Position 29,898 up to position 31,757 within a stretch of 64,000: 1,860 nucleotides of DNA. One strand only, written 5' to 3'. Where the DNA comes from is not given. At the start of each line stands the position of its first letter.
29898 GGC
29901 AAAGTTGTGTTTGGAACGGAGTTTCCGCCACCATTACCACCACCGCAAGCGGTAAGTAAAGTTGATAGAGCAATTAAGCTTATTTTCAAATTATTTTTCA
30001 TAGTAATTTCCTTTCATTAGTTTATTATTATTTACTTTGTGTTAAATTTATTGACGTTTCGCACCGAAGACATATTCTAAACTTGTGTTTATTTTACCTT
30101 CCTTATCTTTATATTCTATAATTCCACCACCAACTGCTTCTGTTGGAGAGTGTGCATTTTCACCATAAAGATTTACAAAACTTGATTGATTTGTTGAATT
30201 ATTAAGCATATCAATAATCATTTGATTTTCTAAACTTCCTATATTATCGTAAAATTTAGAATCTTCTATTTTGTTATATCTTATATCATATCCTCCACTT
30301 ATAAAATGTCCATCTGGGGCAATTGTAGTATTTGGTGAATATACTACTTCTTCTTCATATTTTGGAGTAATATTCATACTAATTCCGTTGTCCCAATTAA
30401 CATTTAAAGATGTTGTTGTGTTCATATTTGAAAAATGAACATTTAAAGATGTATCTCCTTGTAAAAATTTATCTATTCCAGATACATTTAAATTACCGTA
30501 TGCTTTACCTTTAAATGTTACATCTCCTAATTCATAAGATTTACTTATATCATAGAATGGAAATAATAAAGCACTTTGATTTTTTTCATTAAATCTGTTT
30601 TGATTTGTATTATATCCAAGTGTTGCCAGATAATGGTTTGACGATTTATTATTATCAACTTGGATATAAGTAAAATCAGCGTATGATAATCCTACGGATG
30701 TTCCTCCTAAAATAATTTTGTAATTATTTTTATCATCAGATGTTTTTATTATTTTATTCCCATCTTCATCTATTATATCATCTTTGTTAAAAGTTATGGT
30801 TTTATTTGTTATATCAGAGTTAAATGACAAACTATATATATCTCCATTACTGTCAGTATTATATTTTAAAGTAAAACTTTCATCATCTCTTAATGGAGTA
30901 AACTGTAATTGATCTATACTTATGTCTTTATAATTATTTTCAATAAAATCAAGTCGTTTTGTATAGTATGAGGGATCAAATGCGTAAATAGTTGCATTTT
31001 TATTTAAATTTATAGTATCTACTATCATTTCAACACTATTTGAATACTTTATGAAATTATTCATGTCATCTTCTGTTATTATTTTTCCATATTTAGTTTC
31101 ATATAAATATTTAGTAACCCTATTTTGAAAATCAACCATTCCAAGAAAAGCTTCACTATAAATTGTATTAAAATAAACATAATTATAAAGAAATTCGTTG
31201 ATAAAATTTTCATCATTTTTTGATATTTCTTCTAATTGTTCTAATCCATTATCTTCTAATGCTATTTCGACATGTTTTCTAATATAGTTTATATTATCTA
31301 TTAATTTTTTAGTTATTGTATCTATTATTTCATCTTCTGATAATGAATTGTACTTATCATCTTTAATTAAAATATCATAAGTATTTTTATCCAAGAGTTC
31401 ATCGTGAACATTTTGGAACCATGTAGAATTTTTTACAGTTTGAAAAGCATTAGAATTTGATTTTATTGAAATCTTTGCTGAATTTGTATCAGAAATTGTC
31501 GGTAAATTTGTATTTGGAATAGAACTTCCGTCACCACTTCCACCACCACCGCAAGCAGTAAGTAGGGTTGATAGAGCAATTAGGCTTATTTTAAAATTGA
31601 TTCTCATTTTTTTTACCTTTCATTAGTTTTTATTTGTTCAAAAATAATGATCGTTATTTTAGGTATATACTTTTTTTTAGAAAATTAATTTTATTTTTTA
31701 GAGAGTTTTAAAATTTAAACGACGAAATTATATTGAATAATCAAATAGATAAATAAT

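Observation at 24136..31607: A Slam-like outer-membrane translocon sits next to a tandem array of four TbpB-like surface-lipoprotein paralogs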

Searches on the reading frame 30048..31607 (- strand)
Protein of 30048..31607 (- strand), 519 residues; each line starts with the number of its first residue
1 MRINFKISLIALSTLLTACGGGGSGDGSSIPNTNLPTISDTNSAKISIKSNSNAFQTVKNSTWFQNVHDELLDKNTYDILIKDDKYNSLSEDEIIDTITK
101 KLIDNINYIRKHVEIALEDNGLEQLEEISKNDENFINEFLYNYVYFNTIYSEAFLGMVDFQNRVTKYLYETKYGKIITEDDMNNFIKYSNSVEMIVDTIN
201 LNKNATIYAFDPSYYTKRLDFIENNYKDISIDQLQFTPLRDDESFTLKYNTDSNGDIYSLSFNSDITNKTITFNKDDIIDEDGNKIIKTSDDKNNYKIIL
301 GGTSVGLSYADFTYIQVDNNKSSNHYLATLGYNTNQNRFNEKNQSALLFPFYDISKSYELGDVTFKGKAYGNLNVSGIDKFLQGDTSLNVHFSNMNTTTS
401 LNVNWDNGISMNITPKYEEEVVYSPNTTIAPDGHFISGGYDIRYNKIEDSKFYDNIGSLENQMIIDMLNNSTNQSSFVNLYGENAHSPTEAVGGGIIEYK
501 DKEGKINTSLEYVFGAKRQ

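Call 3: search_protein_families(library=pfam, proteins=[window:30048-31607:-], max_evalue=1)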
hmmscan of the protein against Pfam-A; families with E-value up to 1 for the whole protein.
window:30048-31607:- (519 aa): 2 families
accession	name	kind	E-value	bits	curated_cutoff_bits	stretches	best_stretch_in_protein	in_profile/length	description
PF21462.3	PsaS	-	0.0011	19.6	27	1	253-324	8-77/112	Ph 6 antigen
PF10146.14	zf-C4H2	-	0.04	14.9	34.5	1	96-144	79-127/240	Zinc finger-containing protein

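Call 4: search_protein_families(library=ncbifam, proteins=[window:30048-31607:-], max_evalue=1)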
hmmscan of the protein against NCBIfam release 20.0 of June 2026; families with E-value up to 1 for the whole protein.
window:30048-31607:- (519 aa): 1 family
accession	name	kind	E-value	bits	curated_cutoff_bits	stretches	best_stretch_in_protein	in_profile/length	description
NF047847.2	SS_mature_LptM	equivalog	0.31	11.2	27.7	1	1-20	1-21/31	LPS translocon maturation chaperone LptM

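Call 71: predict_structure(alignment_id=A8)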
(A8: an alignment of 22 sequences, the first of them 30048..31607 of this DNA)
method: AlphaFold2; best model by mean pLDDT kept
length: 519 residues; sequences in the alignment: 22
mean_pLDDT: 57.9   pTM: 0.52
mean pLDDT of the five models: 57.9, 55.8, 55.7, 54.6, 53.4
residues with pLDDT >= 90: 39; 70-90: 145; 50-70: 90; < 50: 245
segments of 3 or more residues with pLDDT < 50: 1-55, 61-64, 70-83, 112-153, 168-232, 333-358, 417-441, 446-453
pLDDT, mean of each block of 10 residues (from residue 1): 31 35 32 31 43 49 51 44 51 58 57 46 44 46 46 51 52 47 40 34 31 33 30 72 82 72 83 78 70 84 81 88 86 41 29 42 90 85 92 71 83 61 31 32 48 53 71 74 71 87 81 92
secondary structure, 60 per line:
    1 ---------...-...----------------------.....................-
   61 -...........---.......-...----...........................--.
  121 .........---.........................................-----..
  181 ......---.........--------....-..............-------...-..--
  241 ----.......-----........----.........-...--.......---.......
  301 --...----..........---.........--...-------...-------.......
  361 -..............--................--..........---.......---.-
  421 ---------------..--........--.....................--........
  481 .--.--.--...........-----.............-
elements in order: H39-59 H62-72 H76-82 H91-117 H120-129 H133-173 H179-186 H190-198 H207-210 H212-225 E233-235 E245-251 E257-264 E269-274 E279-281 E284-290 E294-300 E310-319 E323-331 H354-360 E362-375 E378-393 E396-405 E409-415 E440-447 H450-470 E473-481 E490-500 E506-518
